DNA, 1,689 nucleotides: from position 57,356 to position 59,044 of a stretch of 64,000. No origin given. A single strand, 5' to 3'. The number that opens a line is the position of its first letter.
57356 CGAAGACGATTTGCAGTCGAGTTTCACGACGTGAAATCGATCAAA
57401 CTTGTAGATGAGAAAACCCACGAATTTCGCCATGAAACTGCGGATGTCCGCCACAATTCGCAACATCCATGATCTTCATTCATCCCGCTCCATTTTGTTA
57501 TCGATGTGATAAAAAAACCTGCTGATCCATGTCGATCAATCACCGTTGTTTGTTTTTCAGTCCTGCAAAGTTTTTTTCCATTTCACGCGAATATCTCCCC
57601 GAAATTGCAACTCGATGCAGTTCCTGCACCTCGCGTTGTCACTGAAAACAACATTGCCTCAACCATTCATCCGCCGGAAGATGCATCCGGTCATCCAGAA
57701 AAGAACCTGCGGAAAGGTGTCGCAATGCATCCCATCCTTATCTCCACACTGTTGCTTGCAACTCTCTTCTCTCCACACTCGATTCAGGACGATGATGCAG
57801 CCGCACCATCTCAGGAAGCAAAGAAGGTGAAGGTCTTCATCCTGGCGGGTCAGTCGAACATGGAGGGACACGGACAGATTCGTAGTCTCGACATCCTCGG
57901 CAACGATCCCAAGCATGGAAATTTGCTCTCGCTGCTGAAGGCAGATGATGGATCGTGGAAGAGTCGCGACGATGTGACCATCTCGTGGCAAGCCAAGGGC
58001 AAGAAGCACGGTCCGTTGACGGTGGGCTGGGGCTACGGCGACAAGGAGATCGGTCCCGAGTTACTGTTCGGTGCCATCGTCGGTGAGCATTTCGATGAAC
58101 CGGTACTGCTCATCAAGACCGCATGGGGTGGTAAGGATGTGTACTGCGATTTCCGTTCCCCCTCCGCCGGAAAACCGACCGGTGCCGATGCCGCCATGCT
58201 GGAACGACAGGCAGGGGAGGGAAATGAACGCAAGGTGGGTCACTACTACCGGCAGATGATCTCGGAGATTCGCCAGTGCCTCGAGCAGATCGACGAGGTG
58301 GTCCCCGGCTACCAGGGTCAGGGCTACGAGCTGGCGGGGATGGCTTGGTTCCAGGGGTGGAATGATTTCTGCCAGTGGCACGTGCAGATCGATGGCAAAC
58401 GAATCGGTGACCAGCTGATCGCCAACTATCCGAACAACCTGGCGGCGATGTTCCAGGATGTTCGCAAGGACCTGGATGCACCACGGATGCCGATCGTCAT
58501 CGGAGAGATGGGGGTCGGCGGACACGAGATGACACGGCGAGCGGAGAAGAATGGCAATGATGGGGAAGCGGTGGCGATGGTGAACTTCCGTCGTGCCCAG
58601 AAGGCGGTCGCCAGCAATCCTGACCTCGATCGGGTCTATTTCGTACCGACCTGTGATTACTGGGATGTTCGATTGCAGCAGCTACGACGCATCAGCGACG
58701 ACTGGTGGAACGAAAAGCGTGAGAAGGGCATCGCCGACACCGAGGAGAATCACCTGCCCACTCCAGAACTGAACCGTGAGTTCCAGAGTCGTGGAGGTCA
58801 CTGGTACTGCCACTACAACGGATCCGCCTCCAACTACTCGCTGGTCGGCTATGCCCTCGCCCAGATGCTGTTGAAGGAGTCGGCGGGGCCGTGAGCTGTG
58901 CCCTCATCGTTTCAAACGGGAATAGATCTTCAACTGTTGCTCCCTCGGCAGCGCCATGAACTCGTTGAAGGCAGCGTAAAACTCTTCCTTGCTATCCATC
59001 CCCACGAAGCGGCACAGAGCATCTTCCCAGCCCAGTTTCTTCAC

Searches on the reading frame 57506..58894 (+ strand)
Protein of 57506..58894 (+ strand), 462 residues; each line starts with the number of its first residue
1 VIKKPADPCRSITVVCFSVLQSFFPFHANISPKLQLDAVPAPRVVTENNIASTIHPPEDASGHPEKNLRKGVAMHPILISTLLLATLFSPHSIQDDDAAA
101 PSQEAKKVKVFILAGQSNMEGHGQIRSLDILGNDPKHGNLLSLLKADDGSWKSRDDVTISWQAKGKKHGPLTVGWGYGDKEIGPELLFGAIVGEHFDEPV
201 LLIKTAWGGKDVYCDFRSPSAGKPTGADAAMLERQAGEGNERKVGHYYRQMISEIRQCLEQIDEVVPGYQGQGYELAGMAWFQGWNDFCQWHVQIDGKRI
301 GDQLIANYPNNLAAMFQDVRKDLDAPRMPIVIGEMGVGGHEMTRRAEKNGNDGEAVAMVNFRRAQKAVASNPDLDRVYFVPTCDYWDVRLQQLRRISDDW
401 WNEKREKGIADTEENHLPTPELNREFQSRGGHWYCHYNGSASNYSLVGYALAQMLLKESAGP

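Call 72: search_protein_families(library=pfam, proteins=[window:57506-58894:+], max_evalue=0.00001)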
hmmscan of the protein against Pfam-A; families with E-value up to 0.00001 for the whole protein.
window:57506-58894:+ (462 aa): 1 family
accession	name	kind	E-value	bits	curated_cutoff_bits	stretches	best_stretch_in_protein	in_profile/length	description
PF03629.24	SASA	-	1.1e-20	74.6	24.8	1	108-358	2-193/226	Carbohydrate esterase, sialic acid-specific acetylesterase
